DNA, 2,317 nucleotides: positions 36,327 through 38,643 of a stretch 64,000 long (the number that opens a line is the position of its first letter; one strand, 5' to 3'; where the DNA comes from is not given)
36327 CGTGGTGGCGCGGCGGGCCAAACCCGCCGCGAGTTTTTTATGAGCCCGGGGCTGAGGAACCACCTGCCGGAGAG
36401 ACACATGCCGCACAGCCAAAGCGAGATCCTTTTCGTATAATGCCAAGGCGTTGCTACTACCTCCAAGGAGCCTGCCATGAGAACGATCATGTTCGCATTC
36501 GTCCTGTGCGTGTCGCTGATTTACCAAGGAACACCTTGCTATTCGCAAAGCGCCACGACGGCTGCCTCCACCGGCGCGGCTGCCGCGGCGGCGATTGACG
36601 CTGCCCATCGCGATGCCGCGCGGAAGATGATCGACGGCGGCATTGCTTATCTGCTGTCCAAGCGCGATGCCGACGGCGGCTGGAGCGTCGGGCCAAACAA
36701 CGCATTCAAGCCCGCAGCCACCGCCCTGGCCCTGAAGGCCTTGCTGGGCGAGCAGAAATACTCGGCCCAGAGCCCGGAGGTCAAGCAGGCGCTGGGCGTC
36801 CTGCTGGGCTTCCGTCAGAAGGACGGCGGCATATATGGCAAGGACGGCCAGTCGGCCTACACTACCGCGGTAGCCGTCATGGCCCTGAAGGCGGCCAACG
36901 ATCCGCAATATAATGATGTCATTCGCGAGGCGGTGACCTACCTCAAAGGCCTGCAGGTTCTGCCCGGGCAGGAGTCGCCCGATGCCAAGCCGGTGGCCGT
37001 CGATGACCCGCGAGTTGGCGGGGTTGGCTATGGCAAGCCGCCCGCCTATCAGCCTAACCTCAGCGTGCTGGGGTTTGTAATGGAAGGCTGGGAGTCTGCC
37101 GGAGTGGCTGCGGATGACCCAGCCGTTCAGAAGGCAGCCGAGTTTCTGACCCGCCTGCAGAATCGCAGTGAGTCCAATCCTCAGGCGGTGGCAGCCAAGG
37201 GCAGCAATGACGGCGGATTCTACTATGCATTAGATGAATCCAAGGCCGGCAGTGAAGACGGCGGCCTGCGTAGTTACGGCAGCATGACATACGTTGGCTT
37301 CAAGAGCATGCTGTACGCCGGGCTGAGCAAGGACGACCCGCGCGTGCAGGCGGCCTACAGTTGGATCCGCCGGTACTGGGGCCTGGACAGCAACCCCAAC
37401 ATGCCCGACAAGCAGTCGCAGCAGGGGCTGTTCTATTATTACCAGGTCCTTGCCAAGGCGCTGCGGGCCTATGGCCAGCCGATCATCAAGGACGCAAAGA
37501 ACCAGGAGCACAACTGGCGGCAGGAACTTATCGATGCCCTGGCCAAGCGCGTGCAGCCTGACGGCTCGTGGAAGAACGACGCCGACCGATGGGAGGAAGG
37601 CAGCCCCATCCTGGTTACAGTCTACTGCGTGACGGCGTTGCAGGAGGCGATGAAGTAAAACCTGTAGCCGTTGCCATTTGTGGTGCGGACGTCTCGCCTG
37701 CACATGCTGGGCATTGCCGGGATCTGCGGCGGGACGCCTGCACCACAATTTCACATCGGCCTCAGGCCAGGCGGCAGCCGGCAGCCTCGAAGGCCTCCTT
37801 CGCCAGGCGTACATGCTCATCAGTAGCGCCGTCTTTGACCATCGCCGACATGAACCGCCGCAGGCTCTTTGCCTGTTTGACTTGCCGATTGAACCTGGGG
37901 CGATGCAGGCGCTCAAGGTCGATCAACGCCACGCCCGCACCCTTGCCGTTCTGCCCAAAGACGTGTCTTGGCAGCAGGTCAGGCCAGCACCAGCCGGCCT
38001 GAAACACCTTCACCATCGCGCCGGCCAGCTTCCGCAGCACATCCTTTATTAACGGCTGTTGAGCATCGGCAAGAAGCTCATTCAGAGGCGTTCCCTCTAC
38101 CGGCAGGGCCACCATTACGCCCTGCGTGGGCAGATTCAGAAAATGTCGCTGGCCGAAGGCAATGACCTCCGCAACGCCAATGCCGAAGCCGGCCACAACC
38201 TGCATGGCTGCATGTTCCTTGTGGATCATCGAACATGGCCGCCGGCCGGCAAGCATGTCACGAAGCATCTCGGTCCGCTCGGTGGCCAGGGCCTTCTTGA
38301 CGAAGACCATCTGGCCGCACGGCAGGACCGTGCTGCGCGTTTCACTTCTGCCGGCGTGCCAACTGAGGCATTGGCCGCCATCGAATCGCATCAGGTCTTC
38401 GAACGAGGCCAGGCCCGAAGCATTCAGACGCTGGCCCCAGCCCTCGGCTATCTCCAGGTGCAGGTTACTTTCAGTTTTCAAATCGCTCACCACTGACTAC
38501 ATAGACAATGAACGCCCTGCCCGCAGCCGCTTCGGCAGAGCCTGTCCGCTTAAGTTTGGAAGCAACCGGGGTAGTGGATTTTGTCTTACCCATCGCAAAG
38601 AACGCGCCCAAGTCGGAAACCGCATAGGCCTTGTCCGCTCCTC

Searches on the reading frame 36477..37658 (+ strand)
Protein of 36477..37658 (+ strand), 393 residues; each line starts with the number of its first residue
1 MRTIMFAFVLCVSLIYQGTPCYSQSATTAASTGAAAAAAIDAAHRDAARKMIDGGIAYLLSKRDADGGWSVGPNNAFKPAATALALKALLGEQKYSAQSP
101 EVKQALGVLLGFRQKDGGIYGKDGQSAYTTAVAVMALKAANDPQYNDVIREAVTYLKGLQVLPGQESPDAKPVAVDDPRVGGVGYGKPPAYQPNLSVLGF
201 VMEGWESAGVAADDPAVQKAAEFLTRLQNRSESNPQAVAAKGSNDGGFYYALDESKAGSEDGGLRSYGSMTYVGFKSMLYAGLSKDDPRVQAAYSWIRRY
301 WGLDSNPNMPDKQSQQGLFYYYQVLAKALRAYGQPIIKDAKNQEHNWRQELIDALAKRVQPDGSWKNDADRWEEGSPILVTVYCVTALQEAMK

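Call 8: search_protein_families(library=pfam, proteins=[window:36477-37658:+])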
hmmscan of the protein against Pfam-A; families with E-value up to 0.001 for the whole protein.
window:36477-37658:+ (393 aa): 1 family
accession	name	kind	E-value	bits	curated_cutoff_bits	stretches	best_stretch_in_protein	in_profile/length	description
PF13243.12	SQHop_cyclase_C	-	3.9e-12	46.3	26.1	1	88-227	147-277/319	Squalene-hopene cyclase C-terminal domain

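Call 9: find_homologous_proteins(query=window:36477-37658:+)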
Query window:36477-37658:+ (393 aa): 7304 proteins with E <= 0.001 among 8000 candidates; the best 120 are listed.
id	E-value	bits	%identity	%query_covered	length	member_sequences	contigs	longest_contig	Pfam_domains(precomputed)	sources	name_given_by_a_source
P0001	3.7e-257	870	98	100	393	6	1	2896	PF13243.13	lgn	-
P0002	2.8e-245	831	93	100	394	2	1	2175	PF13243.13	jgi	-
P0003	2.2e-167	575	72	90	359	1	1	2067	PF13243.13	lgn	-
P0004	6.3e-158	544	63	98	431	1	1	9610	PF13243.13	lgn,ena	-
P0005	7.3e-156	537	62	98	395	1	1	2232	PF13243.13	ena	-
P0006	4.9e-154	531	62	99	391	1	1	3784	PF13243.13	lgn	-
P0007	6.3e-149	514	64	90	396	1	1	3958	PF13243.13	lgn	-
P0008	5.2e-148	511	62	95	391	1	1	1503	PF13243.13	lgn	-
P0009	5.1e-146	504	59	92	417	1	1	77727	PF13243.13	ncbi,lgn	ncbi:MAG: prenyltransferase/squalene oxidase repeat-containing protein [Phycisphaerae bacterium]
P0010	1.5e-142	493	61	94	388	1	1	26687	PF13243.13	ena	-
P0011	2.7e-138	479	60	96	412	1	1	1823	PF13243.13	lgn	-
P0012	9.0e-137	474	61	90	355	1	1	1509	PF13243.13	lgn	-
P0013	4.5e-136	472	59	94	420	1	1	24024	PF13243.13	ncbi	-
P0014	5.1e-136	471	62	91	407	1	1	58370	PF13243.13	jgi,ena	-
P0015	1.6e-135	470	62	90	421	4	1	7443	PF13243.13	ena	-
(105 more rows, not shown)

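Call 11: find_related_loci(query=A1, collection=genome_contigs, flank=3000)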
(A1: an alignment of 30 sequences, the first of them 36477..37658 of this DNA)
Query A1 (393 aa) in genome_contigs; peptide patterns used: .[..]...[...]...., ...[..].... (x = any residue, [..] = any of these).
599 stretches matched a pattern (row limit reached: there are more); 578 encode a relative of the query (tblastn E <= 1e-3); the best 80 are kept; 80 distinct loci.
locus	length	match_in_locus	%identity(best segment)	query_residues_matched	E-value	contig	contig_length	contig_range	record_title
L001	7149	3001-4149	59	31-393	2e-152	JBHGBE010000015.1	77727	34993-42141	MAG: Phycisphaerae bacterium isolate SBS.BIN.4 SBSBIN4_contig_15, whole genome shotgun sequence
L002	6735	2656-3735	60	35-393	7e-136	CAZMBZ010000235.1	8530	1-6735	MAG TPA_asm: uncultured Planctomycetaceae bacterium isolate binchicken_co181_571 genome assembly, contig: NODE_17309_len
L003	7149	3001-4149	59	24-393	5e-135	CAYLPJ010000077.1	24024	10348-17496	MAG TPA_asm: uncultured Planctomycetaceae bacterium isolate SRP141376_co2_254 genome assembly, contig: NODE_4426_length_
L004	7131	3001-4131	56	27-393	1e-131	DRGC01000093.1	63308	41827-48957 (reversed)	MAG TPA_asm: Phycisphaerae bacterium isolate HyVt-337 HyVt-337_k145_85304, whole genome shotgun sequence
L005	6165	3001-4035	60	51-393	2e-130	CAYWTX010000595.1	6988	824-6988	MAG TPA_asm: uncultured Planctomycetaceae bacterium isolate binchicken_co255_29 genome assembly, contig: k141_2179629, w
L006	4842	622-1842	54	1-393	6e-130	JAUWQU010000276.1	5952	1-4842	MAG: Phycisphaerae bacterium isolate CSMAG_2510 CSMAG_2510_k141_644993_length_5952_cov_6.0000, whole genome shotgun sequ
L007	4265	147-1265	58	17-393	4e-130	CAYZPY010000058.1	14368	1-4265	MAG TPA_asm: uncultured Planctomycetaceae bacterium isolate SRP141376_co1_245 genome assembly, contig: NODE_8282_length_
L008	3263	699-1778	59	35-393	5e-134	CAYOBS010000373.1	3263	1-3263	MAG TPA_asm: uncultured Planctomycetaceae bacterium isolate binchicken_co91_493 genome assembly, contig: NODE_52696_leng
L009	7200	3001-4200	53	2-392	4e-129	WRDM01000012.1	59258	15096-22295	MAG: Phycisphaerae bacterium isolate Lab288P3bin214 Ga0123353_10000321, whole genome shotgun sequence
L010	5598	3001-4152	54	17-393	1e-128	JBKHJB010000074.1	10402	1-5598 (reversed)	MAG: Phycisphaerae bacterium isolate D4M11_13 NODE_3793_length_10402_cov_11.568087, whole genome shotgun sequence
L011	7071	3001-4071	58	36-393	1e-124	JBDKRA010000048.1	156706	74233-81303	MAG: Phycisphaerae bacterium isolate 5_bin.122 c_000002138131, whole genome shotgun sequence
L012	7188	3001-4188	51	1-392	1e-114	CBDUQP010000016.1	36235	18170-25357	MAG TPA_asm: uncultured Phycisphaerales bacterium isolate SRR22302365_binner12_Refined_55 genome assembly, contig: ERZ25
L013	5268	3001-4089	50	39-393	2e-112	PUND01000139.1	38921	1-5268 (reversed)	MAG: Phycisphaerae bacterium isolate B1Sed10_206R1 B1-Sed10-C703, whole genome shotgun sequence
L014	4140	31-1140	51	31-393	1e-107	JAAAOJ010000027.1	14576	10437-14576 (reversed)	MAG: Planctomycetota bacterium isolate GSL.Bin20 NODE_3026_length_14576_cov_0.60505, whole genome shotgun sequence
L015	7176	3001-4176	45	1-393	1e-106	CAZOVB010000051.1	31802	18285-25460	MAG TPA_asm: uncultured Planctomycetaceae bacterium isolate SRP332253_co1_228 genome assembly, contig: NODE_1932_length_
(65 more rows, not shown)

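Call 12: find_encoding_contigs(protein=P0001, flank=3000, max_places=3)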
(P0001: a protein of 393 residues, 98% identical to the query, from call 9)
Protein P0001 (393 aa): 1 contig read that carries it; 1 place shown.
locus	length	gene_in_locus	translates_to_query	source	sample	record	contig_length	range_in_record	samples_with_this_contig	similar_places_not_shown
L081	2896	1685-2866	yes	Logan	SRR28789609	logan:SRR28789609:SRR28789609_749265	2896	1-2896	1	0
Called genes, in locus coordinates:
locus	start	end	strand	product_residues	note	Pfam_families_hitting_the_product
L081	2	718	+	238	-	?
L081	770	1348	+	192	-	PF08645:PNK3P, PF00702:Hydrolase, PF13419:HAD_2 (weak), PF13242:Hydrolase_like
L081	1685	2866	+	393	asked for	PF13243:SQHop_cyclase_C (weak)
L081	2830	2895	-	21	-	?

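Call 13: find_encoding_contigs(protein=P0002, flank=3000, max_places=3)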
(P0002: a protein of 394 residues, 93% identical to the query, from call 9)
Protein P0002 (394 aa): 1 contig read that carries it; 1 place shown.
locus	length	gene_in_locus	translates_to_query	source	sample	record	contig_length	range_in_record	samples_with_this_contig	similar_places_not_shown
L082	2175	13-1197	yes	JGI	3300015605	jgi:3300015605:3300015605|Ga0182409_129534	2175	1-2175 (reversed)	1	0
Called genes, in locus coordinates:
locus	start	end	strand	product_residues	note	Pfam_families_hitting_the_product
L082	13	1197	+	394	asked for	PF13243:SQHop_cyclase_C (weak)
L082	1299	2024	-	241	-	PF06293:Kdo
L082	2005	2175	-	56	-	?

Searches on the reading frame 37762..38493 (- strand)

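Call 8: search_protein_families(library=pfam, proteins=[window:37762-38493:-])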
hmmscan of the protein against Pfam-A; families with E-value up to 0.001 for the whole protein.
window:37762-38493:- (243 aa): 1 family
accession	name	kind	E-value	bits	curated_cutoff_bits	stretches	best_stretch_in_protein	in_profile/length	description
PF06293.20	Kdo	-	9.3e-09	35.5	21.3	1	47-224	15-196/207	Lipopolysaccharide kinase (Kdo/WaaP) family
